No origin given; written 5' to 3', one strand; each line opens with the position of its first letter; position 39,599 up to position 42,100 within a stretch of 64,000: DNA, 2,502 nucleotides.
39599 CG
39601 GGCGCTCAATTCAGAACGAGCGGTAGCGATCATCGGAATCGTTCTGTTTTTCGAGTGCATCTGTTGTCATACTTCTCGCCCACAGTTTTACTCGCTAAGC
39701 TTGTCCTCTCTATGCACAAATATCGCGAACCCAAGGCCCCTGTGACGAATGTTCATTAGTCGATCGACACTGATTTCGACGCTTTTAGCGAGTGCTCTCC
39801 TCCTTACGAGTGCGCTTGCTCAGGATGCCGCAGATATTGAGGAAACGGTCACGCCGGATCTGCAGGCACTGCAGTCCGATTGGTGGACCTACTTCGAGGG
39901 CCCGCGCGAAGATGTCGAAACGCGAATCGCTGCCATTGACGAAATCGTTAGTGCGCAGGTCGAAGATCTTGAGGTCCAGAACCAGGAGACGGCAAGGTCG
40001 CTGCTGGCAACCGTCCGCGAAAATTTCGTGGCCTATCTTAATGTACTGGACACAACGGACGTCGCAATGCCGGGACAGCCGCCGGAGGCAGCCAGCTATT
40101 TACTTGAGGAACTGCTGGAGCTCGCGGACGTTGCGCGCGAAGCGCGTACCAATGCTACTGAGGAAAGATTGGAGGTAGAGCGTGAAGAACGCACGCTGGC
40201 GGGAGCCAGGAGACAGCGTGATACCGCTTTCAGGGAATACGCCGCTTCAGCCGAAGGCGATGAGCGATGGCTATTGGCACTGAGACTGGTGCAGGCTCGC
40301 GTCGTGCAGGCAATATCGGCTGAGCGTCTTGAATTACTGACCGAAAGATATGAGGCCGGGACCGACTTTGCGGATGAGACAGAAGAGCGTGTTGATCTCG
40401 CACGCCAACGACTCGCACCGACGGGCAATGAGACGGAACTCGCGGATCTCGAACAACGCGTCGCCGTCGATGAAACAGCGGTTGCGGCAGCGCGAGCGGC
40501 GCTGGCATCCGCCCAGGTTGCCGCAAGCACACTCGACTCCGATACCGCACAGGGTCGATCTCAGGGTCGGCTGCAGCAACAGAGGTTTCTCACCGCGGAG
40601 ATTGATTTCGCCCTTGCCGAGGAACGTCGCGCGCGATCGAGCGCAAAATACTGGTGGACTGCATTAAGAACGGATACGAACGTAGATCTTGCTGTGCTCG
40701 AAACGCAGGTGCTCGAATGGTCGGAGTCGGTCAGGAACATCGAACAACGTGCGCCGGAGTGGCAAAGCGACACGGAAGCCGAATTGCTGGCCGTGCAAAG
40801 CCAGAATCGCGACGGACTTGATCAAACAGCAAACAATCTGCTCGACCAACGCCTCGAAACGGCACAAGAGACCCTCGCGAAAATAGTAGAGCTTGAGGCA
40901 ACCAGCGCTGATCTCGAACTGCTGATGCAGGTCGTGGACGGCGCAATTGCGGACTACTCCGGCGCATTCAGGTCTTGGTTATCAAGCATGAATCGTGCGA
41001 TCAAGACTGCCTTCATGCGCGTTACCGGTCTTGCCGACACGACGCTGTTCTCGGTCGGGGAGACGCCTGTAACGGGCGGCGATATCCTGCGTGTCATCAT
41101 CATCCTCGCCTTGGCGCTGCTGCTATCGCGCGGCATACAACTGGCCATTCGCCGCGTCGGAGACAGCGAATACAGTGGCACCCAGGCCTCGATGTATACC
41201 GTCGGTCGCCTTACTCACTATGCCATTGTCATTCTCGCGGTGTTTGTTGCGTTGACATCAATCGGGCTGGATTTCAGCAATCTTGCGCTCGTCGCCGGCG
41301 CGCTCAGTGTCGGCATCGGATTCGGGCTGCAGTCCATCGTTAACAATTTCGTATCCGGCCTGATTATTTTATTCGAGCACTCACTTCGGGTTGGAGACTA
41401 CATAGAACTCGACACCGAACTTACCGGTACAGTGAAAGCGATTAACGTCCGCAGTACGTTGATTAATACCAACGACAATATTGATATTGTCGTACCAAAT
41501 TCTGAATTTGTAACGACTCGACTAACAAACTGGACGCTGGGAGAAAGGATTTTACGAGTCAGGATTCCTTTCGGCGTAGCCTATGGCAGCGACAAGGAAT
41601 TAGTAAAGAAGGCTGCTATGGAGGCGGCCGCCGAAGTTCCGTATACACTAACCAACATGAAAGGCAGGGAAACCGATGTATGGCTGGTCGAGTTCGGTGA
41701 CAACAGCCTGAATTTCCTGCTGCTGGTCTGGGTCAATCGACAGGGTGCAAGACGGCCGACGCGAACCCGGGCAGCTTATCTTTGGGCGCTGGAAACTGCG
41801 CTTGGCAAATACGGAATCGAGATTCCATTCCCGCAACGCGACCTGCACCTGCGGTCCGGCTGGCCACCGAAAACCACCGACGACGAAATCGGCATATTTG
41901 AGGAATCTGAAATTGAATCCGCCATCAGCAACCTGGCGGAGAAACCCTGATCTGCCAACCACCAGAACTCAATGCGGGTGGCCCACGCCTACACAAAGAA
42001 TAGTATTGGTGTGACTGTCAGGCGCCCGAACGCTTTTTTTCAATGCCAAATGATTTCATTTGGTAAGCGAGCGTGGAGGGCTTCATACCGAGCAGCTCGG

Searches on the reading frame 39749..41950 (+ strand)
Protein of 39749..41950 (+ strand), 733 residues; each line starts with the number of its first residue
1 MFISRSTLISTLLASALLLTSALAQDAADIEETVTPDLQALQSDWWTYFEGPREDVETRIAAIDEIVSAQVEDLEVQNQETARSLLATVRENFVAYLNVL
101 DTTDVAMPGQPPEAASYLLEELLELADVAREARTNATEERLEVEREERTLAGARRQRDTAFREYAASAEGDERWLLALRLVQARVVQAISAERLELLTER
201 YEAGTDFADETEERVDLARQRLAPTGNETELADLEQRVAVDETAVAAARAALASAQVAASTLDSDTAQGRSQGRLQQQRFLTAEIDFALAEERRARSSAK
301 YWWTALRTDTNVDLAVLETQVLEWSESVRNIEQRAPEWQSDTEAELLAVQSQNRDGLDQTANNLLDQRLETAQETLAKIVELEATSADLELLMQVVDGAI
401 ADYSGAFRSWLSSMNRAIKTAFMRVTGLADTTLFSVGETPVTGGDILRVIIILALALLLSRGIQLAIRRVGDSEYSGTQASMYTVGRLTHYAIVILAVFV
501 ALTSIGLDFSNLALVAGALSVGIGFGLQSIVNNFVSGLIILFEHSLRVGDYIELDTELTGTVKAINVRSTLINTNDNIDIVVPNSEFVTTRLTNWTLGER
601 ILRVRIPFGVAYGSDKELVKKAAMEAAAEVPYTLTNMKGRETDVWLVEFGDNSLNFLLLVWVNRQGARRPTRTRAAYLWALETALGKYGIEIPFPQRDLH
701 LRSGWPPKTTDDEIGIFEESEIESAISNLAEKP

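Call 68: search_protein_families(library=pfam, proteins=[window:39749-41950:+], max_evalue=0.0001)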
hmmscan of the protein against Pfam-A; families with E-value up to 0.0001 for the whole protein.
window:39749-41950:+ (733 aa): 2 families
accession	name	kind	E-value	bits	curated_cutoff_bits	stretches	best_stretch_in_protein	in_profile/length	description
PF00924.24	MS_channel_2nd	-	6.1e-19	68.3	20.2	1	530-596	2-67/68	Mechanosensitive ion channel, beta-domain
PF21082.3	MS_channel_3rd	-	1.3e-10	42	21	1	604-692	1-88/88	Mechanosensitive ion channel MscS, C-terminal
